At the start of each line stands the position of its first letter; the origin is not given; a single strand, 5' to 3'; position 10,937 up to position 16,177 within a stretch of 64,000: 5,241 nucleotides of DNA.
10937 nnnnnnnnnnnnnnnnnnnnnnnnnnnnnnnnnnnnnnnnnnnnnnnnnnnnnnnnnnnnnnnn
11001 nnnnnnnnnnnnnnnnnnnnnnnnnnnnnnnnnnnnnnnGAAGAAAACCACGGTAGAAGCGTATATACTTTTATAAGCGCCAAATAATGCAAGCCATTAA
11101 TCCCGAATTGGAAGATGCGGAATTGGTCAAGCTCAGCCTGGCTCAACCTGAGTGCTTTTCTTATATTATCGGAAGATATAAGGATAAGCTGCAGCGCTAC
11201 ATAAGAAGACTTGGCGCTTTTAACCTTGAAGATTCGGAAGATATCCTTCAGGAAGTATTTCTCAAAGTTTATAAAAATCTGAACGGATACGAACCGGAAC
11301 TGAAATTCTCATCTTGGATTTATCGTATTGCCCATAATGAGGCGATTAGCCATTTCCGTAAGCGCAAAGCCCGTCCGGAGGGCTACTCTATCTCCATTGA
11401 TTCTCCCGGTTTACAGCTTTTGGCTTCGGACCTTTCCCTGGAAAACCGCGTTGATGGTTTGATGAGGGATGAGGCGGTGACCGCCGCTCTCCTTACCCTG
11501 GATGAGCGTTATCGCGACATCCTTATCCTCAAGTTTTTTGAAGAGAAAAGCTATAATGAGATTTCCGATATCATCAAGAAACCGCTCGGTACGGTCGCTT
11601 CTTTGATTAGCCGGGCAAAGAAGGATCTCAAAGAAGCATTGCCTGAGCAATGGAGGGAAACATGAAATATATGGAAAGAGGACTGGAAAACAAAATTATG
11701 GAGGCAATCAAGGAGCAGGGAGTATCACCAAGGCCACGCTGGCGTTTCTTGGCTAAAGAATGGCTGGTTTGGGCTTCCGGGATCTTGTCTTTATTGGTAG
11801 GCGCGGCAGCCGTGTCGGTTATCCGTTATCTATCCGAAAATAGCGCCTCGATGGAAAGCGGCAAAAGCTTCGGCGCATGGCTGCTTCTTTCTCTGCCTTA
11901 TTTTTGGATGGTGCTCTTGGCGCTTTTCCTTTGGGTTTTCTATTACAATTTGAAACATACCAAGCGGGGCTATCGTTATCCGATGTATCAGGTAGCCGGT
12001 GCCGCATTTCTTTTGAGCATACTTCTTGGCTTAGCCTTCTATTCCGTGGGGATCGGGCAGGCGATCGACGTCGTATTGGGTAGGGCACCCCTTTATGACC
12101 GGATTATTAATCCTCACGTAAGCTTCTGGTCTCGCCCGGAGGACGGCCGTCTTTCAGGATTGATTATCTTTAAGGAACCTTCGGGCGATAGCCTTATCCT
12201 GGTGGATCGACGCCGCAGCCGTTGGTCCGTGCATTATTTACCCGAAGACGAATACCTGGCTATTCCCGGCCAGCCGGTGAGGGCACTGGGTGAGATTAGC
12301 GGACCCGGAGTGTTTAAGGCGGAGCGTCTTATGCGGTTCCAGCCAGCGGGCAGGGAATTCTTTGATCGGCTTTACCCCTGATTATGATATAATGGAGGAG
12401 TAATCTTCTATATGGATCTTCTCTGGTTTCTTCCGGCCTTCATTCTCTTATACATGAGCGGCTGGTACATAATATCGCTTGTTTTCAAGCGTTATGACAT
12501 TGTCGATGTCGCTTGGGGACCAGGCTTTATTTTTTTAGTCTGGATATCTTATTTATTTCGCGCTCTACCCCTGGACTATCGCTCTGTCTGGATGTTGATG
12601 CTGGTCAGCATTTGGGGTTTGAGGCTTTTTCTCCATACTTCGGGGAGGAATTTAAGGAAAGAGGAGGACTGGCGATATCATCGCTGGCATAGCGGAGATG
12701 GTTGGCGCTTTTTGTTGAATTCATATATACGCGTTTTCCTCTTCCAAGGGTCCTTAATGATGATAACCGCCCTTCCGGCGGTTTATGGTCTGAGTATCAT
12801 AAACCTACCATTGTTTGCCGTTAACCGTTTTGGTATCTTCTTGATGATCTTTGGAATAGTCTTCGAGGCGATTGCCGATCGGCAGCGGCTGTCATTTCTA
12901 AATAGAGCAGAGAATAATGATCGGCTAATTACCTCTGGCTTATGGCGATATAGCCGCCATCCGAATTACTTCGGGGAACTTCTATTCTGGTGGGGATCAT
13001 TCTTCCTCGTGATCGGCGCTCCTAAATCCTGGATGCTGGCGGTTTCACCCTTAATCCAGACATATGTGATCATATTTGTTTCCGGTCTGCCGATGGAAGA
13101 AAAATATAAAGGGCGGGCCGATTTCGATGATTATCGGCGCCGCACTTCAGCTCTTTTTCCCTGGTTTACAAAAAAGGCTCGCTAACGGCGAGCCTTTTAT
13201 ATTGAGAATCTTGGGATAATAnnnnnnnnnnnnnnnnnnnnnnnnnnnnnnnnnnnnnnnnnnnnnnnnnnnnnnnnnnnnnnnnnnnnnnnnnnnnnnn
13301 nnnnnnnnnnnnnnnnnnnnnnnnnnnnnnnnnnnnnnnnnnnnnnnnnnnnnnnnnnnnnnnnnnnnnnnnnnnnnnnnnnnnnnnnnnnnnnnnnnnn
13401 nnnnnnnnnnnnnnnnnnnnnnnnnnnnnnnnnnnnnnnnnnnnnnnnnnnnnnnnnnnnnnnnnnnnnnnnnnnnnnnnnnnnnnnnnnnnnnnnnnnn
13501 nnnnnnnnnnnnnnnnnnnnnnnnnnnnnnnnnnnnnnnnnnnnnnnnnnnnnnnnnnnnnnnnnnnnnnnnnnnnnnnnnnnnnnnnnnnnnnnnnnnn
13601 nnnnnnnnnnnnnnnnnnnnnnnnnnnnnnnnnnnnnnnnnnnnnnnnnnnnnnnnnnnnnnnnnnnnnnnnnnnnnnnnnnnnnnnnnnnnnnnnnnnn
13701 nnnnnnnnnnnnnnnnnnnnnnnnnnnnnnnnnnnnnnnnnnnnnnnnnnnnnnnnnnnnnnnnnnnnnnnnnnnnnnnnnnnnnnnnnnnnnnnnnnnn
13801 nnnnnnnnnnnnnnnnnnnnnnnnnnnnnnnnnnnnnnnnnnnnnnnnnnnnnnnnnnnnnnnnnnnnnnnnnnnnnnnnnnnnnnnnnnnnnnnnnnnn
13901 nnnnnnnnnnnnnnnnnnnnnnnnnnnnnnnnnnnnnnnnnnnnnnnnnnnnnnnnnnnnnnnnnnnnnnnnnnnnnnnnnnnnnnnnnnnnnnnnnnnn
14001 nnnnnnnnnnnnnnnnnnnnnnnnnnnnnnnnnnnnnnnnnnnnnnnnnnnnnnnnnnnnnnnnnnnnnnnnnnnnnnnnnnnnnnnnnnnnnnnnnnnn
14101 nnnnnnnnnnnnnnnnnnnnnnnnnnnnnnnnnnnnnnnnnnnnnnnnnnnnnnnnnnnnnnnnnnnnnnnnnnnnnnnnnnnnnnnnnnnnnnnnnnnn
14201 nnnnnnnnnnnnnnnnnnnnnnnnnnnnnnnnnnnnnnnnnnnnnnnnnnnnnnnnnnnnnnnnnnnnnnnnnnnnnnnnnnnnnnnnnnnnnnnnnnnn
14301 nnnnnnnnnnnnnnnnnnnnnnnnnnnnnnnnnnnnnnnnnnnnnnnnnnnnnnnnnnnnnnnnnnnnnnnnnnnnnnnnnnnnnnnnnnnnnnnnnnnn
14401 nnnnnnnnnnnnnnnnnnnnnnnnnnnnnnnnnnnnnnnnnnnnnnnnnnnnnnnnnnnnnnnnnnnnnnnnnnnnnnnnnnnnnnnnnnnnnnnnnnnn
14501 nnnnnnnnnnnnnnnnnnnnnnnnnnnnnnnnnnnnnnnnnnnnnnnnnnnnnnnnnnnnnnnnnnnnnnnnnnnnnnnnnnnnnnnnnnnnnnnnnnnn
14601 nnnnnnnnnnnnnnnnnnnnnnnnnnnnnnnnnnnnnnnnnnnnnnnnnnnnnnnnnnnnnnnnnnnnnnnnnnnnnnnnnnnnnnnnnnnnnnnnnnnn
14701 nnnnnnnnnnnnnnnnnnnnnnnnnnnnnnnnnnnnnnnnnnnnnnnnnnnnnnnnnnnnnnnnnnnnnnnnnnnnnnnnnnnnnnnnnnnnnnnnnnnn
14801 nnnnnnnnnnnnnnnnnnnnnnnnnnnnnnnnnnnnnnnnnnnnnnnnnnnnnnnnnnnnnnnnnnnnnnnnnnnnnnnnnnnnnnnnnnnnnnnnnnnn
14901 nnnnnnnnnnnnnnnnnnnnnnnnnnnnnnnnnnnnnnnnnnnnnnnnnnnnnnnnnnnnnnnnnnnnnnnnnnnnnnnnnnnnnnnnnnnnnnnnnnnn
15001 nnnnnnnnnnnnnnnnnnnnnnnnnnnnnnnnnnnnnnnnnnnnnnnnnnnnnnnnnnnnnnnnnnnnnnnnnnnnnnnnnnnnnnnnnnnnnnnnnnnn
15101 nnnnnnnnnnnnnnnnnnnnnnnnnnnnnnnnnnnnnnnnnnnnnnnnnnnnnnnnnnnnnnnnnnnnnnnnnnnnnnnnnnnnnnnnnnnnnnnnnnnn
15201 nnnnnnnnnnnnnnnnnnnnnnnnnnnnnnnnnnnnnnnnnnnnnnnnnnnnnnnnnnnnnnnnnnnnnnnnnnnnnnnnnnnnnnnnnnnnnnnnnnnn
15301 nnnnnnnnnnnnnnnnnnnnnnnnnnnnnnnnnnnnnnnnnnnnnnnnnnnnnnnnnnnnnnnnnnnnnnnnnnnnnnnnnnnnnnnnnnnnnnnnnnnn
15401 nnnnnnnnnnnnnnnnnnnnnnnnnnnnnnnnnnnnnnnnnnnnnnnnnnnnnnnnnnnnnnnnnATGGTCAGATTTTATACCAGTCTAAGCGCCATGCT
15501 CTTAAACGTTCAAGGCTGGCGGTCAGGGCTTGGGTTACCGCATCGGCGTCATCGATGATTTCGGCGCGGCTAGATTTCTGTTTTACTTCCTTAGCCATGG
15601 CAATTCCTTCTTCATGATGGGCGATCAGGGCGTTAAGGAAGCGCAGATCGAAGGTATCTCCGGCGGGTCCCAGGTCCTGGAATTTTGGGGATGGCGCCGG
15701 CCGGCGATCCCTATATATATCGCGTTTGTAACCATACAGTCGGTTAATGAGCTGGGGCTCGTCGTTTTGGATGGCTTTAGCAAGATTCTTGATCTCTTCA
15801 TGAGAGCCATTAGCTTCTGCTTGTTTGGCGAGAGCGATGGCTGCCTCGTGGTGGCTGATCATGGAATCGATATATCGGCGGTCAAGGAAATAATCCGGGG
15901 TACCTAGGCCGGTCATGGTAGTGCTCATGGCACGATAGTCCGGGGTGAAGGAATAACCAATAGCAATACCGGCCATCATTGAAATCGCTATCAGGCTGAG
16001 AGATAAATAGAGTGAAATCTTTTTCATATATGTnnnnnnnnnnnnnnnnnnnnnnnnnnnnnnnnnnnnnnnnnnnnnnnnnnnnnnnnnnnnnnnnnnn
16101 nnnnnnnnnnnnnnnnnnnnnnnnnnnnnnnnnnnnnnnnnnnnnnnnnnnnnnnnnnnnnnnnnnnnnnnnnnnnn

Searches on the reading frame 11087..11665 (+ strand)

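Call 81: search_protein_families(library=pfam, proteins=[window:11087-11665:+], max_evalue=0.001)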
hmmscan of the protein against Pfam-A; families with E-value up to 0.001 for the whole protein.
window:11087-11665:+ (192 aa): 3 families
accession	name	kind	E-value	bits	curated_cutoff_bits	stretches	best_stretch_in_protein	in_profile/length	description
PF04542.20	Sigma70_r2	-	4.5e-16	58.8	24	1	28-95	2-70/71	Sigma-70 region 2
PF08281.18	Sigma70_r4_2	-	3.6e-13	49.4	25.7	1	129-181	2-54/54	Sigma-70, region 4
PF04545.22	Sigma70_r4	-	1.1e-08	34.9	24.1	1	134-183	1-50/50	Sigma-70, region 4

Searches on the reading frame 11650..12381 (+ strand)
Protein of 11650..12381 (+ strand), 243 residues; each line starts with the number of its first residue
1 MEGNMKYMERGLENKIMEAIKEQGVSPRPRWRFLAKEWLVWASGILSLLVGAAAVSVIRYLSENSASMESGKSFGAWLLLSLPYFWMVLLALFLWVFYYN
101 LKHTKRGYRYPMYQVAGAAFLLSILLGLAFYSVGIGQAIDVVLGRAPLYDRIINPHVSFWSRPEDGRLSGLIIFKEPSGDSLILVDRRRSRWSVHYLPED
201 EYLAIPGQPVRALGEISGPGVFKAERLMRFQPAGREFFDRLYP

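Call 83: search_protein_families(library=pfam, proteins=[window:11650-12381:+], max_evalue=0.001)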
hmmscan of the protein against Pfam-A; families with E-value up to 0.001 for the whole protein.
window:11650-12381:+ (243 aa): 1 family
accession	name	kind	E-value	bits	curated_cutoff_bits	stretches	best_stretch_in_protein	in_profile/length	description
PF03631.20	Virul_fac_BrkB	-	0.00053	20.2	33.7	1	16-130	94-211/259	Virulence factor BrkB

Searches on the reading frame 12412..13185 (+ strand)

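Call 81: search_protein_families(library=pfam, proteins=[window:12412-13185:+], max_evalue=0.001)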
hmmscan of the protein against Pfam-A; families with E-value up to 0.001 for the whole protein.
window:12412-13185:+ (257 aa): 4 families
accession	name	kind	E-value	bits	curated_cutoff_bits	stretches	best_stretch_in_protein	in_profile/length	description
PF06966.17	DUF1295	-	3.6e-56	190.7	20.4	1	18-245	1-235/235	Protein of unknown function (DUF1295)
PF04191.18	PEMT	-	3.1e-07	31.2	25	1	141-232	6-102/105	Phospholipid methyltransferase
PF04140.19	ICMT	-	1.7e-06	28.8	24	1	167-230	30-90/95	Isoprenylcysteine carboxyl methyltransferase (ICMT) family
PF02544.21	Steroid_dh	-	4e-06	27.3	22.6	1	140-252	44-149/150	3-oxo-5-alpha-steroid 4-dehydrogenase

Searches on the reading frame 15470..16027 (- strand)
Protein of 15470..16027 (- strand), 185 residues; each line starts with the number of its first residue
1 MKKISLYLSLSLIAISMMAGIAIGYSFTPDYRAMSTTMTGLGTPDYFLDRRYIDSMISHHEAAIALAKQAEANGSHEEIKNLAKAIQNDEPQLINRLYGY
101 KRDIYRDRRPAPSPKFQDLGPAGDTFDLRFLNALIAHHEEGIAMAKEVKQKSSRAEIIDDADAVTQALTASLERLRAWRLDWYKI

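Call 81: search_protein_families(library=pfam, proteins=[window:15470-16027:-], max_evalue=0.001)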
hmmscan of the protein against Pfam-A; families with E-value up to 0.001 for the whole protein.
window:15470-16027:- (185 aa): 2 families
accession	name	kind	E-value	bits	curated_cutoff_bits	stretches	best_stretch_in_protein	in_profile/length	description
PF03713.19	DUF305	-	2.1e-27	96.5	27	3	49-108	1-60/151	Domain of unknown function (DUF305)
PF13628.12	DUF4142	-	1.5e-10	41.9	27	1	48-85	86-123/138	Domain of unknown function (DUF4142)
